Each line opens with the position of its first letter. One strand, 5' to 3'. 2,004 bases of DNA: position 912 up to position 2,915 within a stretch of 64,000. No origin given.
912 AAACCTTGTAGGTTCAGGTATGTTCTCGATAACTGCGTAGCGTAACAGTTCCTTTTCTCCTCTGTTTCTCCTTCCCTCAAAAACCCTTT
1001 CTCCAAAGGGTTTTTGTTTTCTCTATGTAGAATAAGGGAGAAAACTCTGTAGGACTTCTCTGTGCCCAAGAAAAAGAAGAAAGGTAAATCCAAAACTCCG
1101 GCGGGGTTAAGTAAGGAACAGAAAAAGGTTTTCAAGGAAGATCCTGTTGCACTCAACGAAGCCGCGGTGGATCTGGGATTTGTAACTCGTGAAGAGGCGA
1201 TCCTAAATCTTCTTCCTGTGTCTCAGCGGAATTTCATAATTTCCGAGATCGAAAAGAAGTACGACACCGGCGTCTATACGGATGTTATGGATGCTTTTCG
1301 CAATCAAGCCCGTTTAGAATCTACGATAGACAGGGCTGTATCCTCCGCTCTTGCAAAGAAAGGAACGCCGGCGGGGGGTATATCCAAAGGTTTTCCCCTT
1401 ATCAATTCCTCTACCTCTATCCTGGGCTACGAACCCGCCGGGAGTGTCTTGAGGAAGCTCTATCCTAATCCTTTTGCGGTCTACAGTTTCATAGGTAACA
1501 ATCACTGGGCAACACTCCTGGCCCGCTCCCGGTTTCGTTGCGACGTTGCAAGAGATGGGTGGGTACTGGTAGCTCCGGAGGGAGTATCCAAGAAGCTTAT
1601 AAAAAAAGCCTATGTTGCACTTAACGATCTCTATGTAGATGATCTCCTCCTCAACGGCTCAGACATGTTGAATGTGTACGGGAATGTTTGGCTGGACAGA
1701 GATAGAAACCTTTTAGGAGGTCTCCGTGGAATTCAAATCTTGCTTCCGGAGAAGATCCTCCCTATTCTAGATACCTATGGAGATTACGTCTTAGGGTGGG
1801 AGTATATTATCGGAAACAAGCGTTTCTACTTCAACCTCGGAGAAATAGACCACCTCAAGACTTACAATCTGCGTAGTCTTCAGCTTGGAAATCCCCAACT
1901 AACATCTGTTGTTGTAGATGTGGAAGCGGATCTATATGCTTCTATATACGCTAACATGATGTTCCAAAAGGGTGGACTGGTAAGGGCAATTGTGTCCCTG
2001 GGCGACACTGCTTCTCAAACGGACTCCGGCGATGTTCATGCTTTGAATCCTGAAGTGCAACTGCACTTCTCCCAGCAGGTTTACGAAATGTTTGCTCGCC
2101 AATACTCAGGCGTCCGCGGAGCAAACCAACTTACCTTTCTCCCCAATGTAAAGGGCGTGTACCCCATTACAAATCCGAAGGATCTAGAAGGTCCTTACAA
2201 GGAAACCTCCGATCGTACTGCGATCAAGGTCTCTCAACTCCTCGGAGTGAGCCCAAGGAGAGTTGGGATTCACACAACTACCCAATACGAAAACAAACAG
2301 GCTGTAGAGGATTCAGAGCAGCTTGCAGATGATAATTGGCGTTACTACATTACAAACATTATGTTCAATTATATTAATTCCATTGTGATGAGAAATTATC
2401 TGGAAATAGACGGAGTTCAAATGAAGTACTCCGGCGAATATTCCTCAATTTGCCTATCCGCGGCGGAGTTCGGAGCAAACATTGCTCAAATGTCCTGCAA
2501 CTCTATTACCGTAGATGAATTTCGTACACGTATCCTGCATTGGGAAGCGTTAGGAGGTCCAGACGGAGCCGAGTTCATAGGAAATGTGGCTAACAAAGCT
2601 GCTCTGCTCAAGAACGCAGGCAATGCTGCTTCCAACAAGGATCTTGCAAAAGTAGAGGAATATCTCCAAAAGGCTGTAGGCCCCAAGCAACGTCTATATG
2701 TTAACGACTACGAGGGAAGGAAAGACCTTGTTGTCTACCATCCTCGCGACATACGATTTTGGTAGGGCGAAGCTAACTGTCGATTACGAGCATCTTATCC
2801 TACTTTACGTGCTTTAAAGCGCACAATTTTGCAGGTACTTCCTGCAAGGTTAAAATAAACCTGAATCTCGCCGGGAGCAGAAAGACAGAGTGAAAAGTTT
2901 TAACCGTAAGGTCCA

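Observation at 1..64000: Asymmetric 8-mer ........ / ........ is iterated about 70 times across the element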

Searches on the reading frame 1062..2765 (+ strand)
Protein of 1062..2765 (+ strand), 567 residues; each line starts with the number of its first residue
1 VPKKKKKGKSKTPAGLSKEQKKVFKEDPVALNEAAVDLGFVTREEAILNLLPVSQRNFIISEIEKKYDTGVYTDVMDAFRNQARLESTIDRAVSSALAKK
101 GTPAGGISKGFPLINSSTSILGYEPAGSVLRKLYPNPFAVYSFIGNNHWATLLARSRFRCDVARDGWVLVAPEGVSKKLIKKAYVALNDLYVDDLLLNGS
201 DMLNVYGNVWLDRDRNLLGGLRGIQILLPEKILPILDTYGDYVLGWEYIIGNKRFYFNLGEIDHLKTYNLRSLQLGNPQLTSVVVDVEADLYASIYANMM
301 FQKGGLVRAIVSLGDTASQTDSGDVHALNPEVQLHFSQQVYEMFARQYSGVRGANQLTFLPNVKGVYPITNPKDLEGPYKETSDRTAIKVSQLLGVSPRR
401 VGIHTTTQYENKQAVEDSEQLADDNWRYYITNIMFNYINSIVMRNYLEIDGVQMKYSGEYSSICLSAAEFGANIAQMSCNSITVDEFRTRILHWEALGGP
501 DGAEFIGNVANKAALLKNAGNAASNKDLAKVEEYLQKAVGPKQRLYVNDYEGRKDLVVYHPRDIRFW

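Call 7: search_protein_families(library=pfam, proteins=[window:1062-2765:+], max_evalue=0.01)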
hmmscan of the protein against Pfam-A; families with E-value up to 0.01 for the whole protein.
window:1062-2765:+ (567 aa): 1 family
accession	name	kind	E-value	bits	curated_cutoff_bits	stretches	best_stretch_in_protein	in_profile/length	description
PF04860.17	Phage_portal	-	6.2e-06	26.1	39.1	1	205-414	64-251/321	Phage portal protein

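Call 8: search_protein_families(library=phrogs, proteins=[window:1062-2765:+], max_evalue=0.001)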
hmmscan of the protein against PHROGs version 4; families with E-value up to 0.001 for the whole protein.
window:1062-2765:+ (567 aa): 2 families
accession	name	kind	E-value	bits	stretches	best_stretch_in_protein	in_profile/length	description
phrog_2662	-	head and packaging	4.8e-06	26.4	1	209-414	137-329/717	portal protein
phrog_12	-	head and packaging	0.0002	21.5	1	204-413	152-336/646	portal protein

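Call 13: find_related_loci(query=window:1062-2765:+, collection=viral_contigs, flank=10000)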
Query window:1062-2765:+ (567 aa) in viral_contigs; peptide patterns used: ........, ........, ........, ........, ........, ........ (x = any residue, [..] = any of these).
60 stretches matched a pattern, but none encodes a relative of the query by tblastn (E <= 1e-3).

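Call 14: find_homologous_proteins(query=window:1062-2765:+)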
Query window:1062-2765:+ (567 aa): 19 proteins with E <= 0.001 among 8000 candidates.
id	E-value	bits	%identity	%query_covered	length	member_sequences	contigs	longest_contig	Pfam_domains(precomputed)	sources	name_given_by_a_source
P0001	0.0e+0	1286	100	100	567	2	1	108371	PF04860.18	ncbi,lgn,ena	-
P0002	2.0e-236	804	68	93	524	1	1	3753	PF04860.18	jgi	jgi:hypothetical protein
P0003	2.2e-234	798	66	93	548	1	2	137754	-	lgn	-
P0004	1.3e-233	795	67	94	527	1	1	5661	PF04860.18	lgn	-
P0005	8.9e-229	779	66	93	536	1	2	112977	PF04860.18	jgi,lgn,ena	jgi:hypothetical protein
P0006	3.2e-226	771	64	95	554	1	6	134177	PF04860.18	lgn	-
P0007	1.4e-221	755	63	93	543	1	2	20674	PF04860.18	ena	-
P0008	1.6e-188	646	57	93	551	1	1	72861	PF04860.18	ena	-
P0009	3.4e-162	559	49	95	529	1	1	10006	PF04860.18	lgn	-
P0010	1.8e-150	521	47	94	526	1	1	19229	PF04860.18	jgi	jgi:hypothetical protein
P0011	2.4e-115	405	45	79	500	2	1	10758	PF04860.18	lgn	-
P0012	1.3e-114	402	39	91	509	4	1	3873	PF04860.18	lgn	-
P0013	4.8e-112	394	39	95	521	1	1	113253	PF04860.18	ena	-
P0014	5.6e-111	390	38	93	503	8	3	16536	PF04860.18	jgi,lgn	-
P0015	1.2e-106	376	41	81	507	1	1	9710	PF04860.18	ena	-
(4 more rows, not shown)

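Call 15: find_encoding_contigs(protein=P0001, flank=10000, max_places=3)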
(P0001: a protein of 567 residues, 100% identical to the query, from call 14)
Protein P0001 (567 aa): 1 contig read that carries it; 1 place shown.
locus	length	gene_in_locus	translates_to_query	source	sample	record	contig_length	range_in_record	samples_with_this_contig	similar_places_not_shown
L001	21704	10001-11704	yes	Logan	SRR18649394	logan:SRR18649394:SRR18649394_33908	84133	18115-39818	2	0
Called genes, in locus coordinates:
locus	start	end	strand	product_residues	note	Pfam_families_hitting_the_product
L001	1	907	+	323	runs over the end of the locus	-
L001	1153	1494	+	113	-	-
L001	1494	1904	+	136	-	-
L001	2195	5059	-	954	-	PF25199:nSTAND_NTPase5 (faint)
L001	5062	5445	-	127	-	-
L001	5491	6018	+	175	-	-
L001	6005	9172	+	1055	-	PF05203:Hom_end_hint, PF05204:Hom_end, PF14528:LAGLIDADG_3 (weak)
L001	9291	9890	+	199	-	-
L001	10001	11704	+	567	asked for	PF04860:Phage_portal (weak)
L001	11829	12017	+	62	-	-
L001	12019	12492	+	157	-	-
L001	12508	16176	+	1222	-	-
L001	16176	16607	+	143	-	-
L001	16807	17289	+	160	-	-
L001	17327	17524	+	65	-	-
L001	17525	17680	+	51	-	-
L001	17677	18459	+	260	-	-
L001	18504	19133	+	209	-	PF02861:Clp_N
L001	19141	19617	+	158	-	PF18907:DUF5662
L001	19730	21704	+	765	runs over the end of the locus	-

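Call 16: find_encoding_contigs(protein=P0003, flank=10000, max_places=2)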
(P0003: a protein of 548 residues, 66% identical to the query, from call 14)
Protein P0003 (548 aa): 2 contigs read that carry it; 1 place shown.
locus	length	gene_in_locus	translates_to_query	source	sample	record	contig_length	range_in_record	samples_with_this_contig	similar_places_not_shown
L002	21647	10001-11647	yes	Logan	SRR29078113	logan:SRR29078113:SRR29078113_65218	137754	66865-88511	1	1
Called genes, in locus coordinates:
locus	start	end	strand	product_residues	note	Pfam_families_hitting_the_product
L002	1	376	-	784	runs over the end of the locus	PF00476:DNA_pol_A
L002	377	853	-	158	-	-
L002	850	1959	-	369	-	-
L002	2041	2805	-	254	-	-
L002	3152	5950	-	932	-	-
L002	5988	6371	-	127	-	-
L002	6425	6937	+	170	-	-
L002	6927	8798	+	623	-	PF04466:Terminase_3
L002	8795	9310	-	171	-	-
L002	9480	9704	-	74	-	-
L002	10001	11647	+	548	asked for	-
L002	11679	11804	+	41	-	-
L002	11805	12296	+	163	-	-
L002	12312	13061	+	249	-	-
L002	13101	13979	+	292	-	-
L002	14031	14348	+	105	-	-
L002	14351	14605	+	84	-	-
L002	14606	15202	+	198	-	-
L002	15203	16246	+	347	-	-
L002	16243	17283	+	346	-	-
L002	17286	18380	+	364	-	-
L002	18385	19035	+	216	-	-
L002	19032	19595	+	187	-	-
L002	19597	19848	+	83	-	-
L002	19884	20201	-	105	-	-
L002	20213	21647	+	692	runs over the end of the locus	-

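Call 17: find_encoding_contigs(protein=P0005, flank=10000, max_places=2)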
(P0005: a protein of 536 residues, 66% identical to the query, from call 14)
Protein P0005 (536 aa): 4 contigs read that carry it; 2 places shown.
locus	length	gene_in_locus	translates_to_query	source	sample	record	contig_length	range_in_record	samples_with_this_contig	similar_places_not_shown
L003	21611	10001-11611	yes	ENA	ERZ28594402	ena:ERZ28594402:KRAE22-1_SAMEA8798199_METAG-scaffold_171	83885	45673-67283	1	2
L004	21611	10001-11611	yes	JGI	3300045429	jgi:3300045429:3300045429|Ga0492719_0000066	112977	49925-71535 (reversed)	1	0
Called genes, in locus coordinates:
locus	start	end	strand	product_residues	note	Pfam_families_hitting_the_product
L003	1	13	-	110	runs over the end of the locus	-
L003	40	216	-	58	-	-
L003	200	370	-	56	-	-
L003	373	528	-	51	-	-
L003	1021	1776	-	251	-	-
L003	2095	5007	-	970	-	PF22548:AEP-TOTE (weak), PF04851:ResIII (faint)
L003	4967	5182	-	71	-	-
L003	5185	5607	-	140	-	-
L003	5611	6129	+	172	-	-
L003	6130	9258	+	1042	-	PF05203:Hom_end_hint, PF05204:Hom_end (weak), PF14528:LAGLIDADG_3, PF03237:Terminase_6N (weak), PF04466:Terminase_3 (faint)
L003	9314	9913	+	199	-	-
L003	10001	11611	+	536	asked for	PF04860:Phage_portal (faint)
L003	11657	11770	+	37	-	-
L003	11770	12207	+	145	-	-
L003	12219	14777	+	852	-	-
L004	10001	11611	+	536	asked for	PF04860:Phage_portal (faint)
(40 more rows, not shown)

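Call 19: find_encoding_contigs(protein=P0006, flank=10000, max_places=3)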
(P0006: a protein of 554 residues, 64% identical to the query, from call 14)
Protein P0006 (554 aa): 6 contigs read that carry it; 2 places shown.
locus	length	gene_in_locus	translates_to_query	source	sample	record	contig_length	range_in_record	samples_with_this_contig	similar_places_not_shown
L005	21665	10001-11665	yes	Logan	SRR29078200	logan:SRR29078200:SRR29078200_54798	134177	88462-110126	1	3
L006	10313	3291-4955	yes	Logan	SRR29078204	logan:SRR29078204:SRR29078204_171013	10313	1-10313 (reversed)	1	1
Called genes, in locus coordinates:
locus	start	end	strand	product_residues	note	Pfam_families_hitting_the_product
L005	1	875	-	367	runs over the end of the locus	-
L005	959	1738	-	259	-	-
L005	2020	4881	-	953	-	-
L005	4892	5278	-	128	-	-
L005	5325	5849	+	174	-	-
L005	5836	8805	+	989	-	PF05203:Hom_end_hint, PF05204:Hom_end (faint), PF04466:Terminase_3 (faint)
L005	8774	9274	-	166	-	-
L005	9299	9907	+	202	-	-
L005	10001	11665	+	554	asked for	PF04860:Phage_portal (weak)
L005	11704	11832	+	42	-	-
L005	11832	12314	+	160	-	-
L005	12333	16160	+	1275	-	-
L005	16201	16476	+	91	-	-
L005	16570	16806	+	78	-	-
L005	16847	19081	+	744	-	-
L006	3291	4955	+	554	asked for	PF04860:Phage_portal (weak)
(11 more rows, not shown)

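Call 20: find_encoding_contigs(protein=P0008, flank=10000, max_places=1)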
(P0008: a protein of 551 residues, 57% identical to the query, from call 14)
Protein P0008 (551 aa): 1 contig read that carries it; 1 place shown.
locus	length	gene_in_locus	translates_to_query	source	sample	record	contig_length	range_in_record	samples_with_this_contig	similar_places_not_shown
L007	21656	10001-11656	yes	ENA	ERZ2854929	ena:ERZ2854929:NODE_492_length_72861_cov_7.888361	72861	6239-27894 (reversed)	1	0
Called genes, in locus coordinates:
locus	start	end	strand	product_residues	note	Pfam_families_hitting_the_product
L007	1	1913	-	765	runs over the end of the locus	PF01612:DNA_pol_A_exo1 (weak), PF00476:DNA_pol_A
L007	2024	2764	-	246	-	-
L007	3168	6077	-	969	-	PF22548:AEP-TOTE (faint)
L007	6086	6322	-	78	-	-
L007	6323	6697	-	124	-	-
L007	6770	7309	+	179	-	-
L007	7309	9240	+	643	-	PF04466:Terminase_3 (weak)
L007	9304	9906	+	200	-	-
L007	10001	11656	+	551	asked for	PF04860:Phage_portal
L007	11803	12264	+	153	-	-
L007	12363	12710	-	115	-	-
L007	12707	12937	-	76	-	-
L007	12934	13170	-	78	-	-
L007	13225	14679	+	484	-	-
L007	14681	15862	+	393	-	PF17236:SU10_MCP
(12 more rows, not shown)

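Call 21: find_encoding_contigs(protein=P0013, flank=10000, max_places=1)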
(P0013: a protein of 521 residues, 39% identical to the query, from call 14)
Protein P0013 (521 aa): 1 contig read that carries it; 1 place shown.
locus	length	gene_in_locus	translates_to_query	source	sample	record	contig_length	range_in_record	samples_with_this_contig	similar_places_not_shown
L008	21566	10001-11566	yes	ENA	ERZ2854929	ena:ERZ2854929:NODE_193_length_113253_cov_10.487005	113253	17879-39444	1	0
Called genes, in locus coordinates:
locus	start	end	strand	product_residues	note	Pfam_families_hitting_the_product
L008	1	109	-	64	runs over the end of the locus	-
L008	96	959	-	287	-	PF00149:Metallophos (weak)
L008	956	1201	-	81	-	-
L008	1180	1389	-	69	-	-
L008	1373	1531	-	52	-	-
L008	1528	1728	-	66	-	-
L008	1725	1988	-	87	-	-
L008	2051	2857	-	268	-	-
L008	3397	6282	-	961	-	PF04851:ResIII (faint)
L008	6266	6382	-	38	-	-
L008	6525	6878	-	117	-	-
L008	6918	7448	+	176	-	-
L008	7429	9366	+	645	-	PF04466:Terminase_3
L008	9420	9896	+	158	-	-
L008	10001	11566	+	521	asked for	PF04860:Phage_portal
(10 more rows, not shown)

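Call 22: list_cluster_members(proteins=[P0001])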
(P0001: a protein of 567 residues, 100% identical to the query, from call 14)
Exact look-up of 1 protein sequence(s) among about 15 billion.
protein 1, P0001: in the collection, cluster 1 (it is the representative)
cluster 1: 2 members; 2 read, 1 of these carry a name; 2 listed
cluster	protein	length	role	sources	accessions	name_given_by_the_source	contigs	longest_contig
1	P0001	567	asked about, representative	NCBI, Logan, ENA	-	-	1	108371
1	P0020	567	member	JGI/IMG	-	hypothetical protein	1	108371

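Call 37: search_dna_similar(query=window:1062-2765:+, collection=phages, mode=protein, max_evalue=0.001, max_rows=25)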
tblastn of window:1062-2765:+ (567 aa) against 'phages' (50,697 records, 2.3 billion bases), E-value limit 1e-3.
No match.

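Call 40: find_related_loci(query=A1, collection=genome_contigs, flank=10000)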
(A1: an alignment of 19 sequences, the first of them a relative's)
Query A1 (567 aa) in genome_contigs; peptide patterns used: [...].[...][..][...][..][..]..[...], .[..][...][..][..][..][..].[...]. (x = any residue, [..] = any of these).
17 stretches matched a pattern, but none encodes a relative of the query by tblastn (E <= 1e-3).

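Call 78: find_related_loci(query=A1, collection=metagenome_contigs, flank=10000)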
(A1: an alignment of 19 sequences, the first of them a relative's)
Query A1 (567 aa) in metagenome_contigs; peptide patterns used: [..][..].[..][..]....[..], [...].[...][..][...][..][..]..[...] (x = any residue, [..] = any of these).
85 stretches matched a pattern; 7 encode a relative of the query (tblastn E <= 1e-3); 7 distinct loci.
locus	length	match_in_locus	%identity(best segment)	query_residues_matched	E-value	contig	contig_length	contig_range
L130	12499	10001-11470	38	40-567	4e-119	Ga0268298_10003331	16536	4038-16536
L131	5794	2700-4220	35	31-567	2e-98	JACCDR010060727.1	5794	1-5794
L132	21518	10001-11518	39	26-567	3e-113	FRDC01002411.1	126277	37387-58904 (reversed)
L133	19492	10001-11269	28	68-507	2e-52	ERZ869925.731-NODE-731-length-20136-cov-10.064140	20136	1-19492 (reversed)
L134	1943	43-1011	28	187-514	5e-33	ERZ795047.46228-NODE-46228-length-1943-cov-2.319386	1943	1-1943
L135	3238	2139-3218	28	121-488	3e-29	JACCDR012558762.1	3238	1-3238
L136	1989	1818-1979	39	120-173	6e-11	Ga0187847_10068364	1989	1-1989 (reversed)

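Call 79: find_encoding_contigs(protein=P0007, flank=10000, max_places=1)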
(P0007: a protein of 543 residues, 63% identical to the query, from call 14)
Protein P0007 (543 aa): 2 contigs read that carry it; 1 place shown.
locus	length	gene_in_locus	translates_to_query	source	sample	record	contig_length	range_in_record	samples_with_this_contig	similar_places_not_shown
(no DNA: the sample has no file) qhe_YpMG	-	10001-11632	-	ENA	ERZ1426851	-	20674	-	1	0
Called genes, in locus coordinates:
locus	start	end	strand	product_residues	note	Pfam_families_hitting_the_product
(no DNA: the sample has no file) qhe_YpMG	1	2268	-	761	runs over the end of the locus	PF00476:DNA_pol_A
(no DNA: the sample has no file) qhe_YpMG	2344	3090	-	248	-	-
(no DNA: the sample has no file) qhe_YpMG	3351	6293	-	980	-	-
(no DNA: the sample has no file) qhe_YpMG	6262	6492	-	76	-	-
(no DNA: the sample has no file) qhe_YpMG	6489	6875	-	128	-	-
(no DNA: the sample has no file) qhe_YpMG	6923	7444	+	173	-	-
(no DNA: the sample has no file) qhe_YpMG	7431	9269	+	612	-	PF04466:Terminase_3 (weak), PF03237:Terminase_6N (faint)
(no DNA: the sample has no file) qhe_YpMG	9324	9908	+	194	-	-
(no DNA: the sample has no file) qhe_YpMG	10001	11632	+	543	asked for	PF04860:Phage_portal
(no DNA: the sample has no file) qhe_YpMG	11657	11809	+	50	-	-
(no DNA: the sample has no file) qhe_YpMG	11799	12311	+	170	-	-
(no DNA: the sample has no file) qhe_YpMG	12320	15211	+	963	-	-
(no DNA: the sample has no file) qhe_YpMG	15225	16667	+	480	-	-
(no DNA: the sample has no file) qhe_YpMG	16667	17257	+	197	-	?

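Call 80: find_encoding_contigs(protein=P0010, flank=10000, max_places=1)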
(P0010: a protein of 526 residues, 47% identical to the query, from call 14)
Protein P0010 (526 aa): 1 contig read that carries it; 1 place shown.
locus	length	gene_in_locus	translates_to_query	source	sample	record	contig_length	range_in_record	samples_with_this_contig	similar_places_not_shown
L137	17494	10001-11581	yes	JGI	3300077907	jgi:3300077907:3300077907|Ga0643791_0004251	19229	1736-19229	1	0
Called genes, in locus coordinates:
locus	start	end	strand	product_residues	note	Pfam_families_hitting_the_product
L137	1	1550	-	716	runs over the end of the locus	PF01612:DNA_pol_A_exo1, PF00476:DNA_pol_A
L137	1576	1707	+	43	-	-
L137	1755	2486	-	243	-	-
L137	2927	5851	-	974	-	PF04851:ResIII (faint)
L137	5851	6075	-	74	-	-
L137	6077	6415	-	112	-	-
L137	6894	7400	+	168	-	-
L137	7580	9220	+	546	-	PF04466:Terminase_3 (weak)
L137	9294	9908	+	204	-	-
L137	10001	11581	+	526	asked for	PF04860:Phage_portal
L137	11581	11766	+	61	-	-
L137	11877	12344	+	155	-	-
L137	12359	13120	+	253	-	-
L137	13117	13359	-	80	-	-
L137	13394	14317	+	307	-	-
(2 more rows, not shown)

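Call 81: find_encoding_contigs(protein=P0009, flank=10000, max_places=1)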
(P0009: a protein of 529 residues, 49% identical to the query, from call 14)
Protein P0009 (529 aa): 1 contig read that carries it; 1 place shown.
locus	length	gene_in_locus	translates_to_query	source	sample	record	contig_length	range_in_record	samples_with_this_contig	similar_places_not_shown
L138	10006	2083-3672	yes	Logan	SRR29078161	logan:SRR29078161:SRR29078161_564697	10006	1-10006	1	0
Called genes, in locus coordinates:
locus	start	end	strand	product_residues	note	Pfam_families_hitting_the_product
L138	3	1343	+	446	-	?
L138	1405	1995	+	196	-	-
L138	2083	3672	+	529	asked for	PF04860:Phage_portal (faint)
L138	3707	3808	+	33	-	-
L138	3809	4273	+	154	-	-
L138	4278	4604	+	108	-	-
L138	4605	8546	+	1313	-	-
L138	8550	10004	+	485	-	?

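Call 91: search_protein_families(library=pfam, proteins=[L001:2-907:+, L001:1153-1494:+, L001:1494-1904:+, L001:2195-5059:-, L001:5062-5445:-, L001:5491-6018:+, L002:377-853:-, L002:850-1959:-, L002:2041-2805:-, L002:8795-9310:-], max_evalue=0.01)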
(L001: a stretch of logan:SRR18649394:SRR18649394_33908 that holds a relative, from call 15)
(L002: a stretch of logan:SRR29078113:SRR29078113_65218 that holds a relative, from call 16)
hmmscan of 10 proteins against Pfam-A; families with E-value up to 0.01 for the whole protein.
L001:2-907:+ (301 aa): 0 families

L001:1153-1494:+ (113 aa): 0 families

L001:1494-1904:+ (136 aa): 0 families

L001:2195-5059:- (954 aa): 5 families
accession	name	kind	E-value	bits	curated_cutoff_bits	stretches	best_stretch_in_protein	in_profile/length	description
PF25199.1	nSTAND_NTPase5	-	1.3e-05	25.5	34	1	402-469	15-83/145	Novel STAND NTPase 5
PF04851.21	ResIII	-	6.3e-05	23.4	22.5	1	423-586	19-134/164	Type III restriction enzyme, res subunit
PF13604.12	AAA_30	-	0.0008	19.6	27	1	425-477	15-67/191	AAA domain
PF00270.35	DEAD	-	0.0038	17.4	26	0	430-488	16-76/167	DEAD/DEAH box helicase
PF02367.23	TsaE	-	0.0042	17.5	26.6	1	426-474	19-64/128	Threonylcarbamoyl adenosine biosynthesis protein TsaE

L001:5062-5445:- (127 aa): 0 families

L001:5491-6018:+ (175 aa): 0 families

L002:377-853:- (158 aa): 0 families

L002:850-1959:- (369 aa): 0 families

L002:2041-2805:- (254 aa): 0 families

L002:8795-9310:- (171 aa): 2 families
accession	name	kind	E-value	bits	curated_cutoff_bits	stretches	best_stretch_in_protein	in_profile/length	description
PF13392.12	HNH_3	-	0.0036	17.3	24.8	1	147-163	23-39/46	HNH endonuclease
PF01844.29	HNH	-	0.0058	17.2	21.4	1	150-170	24-43/47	HNH endonuclease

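Call 92: find_related_loci(query=A1, collection=viral_contigs, flank=10000)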
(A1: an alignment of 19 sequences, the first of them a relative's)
Query A1 (567 aa) in viral_contigs; peptide patterns used: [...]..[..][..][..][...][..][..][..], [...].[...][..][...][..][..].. (x = any residue, [..] = any of these).
10 stretches matched a pattern; 2 encode a relative of the query (tblastn E <= 1e-3); 2 distinct loci.
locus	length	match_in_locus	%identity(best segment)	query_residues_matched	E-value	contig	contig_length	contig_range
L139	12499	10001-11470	38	40-567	2e-119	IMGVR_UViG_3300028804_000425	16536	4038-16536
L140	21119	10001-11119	31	120-502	9e-56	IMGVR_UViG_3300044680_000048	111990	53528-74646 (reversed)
